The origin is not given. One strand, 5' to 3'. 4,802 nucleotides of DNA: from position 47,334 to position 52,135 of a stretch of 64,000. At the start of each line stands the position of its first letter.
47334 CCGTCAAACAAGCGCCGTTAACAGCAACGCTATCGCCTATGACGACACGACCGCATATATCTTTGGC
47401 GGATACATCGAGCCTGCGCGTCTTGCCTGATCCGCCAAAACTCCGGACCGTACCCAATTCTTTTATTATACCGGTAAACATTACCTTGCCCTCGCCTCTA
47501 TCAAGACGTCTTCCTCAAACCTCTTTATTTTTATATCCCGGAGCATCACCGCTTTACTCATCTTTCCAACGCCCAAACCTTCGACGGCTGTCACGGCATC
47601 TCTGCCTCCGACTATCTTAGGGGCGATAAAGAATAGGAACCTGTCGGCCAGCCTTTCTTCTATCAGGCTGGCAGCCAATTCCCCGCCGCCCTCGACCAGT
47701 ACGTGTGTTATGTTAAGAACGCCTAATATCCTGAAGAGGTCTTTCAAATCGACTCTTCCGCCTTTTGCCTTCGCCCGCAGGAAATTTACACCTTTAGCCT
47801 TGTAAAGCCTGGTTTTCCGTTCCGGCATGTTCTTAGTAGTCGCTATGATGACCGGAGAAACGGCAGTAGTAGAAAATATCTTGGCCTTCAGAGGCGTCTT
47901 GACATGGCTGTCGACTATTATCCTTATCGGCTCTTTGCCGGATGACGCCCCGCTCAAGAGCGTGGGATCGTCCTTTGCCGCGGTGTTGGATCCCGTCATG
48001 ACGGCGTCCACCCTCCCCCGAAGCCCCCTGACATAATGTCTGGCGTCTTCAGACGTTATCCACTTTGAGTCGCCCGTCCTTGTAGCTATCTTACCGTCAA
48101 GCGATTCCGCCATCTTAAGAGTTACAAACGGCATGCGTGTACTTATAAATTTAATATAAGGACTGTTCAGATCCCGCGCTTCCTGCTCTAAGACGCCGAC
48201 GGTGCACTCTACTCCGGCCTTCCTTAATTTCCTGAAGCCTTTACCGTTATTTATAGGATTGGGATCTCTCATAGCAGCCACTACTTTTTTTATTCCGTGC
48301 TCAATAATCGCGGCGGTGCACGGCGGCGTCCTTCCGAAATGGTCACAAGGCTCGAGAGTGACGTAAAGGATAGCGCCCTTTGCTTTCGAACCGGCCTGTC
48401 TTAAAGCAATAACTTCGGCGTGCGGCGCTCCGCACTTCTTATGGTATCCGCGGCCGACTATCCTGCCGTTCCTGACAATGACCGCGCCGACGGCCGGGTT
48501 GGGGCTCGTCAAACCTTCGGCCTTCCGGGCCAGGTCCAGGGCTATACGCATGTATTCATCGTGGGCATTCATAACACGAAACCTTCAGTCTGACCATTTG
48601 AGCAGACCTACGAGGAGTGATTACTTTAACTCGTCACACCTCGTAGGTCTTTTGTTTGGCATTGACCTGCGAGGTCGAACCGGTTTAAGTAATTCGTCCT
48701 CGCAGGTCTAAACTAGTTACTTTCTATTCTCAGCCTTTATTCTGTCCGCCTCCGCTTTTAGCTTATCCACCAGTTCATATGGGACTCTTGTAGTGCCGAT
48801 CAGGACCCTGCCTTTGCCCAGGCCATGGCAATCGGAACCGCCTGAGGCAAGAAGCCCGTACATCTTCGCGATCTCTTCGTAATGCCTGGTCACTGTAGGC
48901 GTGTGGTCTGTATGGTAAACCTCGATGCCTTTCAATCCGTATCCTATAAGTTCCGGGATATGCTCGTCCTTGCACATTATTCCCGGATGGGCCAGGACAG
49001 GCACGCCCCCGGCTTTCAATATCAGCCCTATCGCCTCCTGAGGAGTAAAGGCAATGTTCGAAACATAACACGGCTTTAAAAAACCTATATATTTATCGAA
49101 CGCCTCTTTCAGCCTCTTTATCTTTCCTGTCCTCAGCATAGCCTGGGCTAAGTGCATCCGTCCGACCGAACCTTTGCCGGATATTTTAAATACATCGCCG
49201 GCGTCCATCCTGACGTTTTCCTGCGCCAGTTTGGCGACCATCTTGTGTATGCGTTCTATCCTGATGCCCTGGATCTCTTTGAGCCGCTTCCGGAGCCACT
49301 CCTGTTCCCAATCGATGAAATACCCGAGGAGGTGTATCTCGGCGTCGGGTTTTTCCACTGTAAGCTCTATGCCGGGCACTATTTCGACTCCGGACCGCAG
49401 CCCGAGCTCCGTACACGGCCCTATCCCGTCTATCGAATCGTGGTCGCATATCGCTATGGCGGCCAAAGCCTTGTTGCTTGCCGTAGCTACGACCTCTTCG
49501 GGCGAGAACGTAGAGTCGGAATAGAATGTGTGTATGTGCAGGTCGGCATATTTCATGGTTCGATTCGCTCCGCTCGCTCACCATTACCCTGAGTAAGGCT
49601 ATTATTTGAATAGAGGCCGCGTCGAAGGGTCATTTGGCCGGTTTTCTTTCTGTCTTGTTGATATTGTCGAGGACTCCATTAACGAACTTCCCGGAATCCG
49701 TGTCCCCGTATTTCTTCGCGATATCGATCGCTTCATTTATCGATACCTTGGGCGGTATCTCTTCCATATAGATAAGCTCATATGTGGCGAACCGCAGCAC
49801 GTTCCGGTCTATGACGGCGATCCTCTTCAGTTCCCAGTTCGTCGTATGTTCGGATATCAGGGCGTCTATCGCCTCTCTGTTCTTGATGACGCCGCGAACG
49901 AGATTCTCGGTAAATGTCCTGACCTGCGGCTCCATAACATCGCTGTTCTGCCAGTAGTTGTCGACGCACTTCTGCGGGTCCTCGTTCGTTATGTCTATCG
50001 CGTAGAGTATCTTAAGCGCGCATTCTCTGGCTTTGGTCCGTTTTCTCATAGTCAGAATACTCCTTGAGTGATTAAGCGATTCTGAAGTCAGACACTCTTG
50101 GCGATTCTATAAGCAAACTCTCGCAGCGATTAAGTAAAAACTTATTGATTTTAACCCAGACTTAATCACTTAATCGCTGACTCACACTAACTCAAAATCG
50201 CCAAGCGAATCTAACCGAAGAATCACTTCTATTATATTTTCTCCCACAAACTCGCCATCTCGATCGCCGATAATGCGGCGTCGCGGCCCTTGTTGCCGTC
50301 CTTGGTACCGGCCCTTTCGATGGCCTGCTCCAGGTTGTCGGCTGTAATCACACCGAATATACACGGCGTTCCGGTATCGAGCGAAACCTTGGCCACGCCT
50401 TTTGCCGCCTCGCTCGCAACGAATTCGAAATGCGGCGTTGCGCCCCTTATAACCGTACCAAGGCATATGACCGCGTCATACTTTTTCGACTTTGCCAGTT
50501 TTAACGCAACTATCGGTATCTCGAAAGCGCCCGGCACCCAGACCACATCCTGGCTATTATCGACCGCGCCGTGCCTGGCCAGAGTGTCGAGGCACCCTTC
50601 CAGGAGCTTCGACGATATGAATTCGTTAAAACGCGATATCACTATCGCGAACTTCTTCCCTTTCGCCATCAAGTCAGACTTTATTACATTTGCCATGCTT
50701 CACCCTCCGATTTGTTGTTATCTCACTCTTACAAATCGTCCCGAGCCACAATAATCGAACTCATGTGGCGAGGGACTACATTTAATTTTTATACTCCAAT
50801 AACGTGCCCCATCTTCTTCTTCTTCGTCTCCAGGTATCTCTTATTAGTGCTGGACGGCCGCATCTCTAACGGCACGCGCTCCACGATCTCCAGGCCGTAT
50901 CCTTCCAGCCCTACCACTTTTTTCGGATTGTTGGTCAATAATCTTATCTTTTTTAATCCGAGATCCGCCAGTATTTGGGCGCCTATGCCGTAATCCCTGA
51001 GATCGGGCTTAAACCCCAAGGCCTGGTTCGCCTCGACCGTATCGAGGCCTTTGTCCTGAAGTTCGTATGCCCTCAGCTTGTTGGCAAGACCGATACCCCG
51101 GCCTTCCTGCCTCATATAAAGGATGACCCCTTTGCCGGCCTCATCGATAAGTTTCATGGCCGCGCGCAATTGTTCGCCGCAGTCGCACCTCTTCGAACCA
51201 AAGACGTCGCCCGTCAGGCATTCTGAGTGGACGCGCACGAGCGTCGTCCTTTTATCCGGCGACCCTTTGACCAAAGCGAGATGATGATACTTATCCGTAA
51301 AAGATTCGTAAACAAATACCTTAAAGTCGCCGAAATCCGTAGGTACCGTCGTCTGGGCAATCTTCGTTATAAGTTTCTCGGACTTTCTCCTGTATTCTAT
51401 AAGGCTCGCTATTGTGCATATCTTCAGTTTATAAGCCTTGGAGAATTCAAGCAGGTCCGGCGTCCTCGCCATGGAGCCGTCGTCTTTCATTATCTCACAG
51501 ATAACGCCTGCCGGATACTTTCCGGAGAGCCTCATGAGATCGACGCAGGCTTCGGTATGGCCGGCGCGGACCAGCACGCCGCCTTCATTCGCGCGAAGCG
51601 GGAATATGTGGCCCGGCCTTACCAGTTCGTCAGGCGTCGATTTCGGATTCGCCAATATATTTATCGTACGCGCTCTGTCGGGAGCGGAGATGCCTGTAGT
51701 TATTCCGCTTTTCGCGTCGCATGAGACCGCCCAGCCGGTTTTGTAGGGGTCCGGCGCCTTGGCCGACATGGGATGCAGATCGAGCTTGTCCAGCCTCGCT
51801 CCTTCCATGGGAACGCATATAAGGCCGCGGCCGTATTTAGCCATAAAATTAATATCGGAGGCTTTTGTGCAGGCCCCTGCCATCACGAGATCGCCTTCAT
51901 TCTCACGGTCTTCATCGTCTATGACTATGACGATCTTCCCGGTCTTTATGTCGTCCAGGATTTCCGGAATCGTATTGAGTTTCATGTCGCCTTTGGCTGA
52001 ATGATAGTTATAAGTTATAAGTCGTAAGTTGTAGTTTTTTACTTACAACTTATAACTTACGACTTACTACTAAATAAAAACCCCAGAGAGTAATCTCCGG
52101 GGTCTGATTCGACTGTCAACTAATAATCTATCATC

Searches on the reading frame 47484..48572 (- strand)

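Call 37: search_protein_families(library=pfam, proteins=[window:47484-48572:-], max_evalue=0.00001)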
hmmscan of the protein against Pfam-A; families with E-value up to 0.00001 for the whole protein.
window:47484-48572:- (363 aa): 3 families
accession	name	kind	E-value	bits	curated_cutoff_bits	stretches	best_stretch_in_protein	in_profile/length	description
PF01872.23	RibD_C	-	1.7e-49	168.7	24.1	1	148-357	1-196/197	RibD C-terminal domain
PF00383.29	dCMP_cyt_deam_1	-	2.2e-24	85.8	25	1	1-101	1-102/102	Cytidine and deoxycytidylate deaminase zinc-binding region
PF14437.12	MafB19-deam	-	2e-14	54.1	27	1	3-105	2-105/142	MafB19-like deaminase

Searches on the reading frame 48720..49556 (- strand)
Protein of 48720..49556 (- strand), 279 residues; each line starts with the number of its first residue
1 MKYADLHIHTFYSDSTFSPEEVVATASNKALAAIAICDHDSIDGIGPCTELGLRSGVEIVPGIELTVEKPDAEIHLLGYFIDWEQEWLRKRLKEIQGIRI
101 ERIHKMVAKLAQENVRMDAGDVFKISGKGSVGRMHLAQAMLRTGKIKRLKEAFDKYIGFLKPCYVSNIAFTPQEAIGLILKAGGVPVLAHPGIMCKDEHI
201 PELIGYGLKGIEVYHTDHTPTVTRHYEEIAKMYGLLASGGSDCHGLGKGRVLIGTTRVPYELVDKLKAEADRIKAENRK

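Call 37: search_protein_families(library=pfam, proteins=[window:48720-49556:-], max_evalue=0.00001)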
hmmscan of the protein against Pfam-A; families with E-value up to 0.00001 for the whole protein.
window:48720-49556:- (279 aa): 1 family
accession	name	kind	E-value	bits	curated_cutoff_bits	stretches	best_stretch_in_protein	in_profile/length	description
PF02811.25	PHP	-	2.7e-10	41.3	26.4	1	5-77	1-76/164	PHP domain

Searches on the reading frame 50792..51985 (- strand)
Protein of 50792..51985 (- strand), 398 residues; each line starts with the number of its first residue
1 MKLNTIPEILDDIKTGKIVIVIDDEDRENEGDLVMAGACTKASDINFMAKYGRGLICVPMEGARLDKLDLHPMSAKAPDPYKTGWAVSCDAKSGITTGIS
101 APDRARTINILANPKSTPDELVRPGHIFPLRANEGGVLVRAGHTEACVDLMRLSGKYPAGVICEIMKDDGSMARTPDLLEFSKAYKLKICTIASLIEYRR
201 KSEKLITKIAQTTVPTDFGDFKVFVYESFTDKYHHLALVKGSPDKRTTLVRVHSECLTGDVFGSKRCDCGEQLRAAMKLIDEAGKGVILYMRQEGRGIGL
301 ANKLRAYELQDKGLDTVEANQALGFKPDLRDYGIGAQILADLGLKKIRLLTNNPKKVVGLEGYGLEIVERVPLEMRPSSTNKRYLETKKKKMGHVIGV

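Call 37: search_protein_families(library=pfam, proteins=[window:50792-51985:-], max_evalue=0.00001)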
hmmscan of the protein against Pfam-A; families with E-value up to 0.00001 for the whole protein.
window:50792-51985:- (398 aa): 2 families
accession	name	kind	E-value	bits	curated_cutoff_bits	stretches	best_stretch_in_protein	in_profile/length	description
PF00926.24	DHBP_synthase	-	2.4e-79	265.7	26.4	1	8-198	2-191/191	3,4-dihydroxy-2-butanone 4-phosphate synthase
PF00925.25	GTP_cyclohydro2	-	8.4e-77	256.8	23.3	1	209-372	3-165/165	GTP cyclohydrolase II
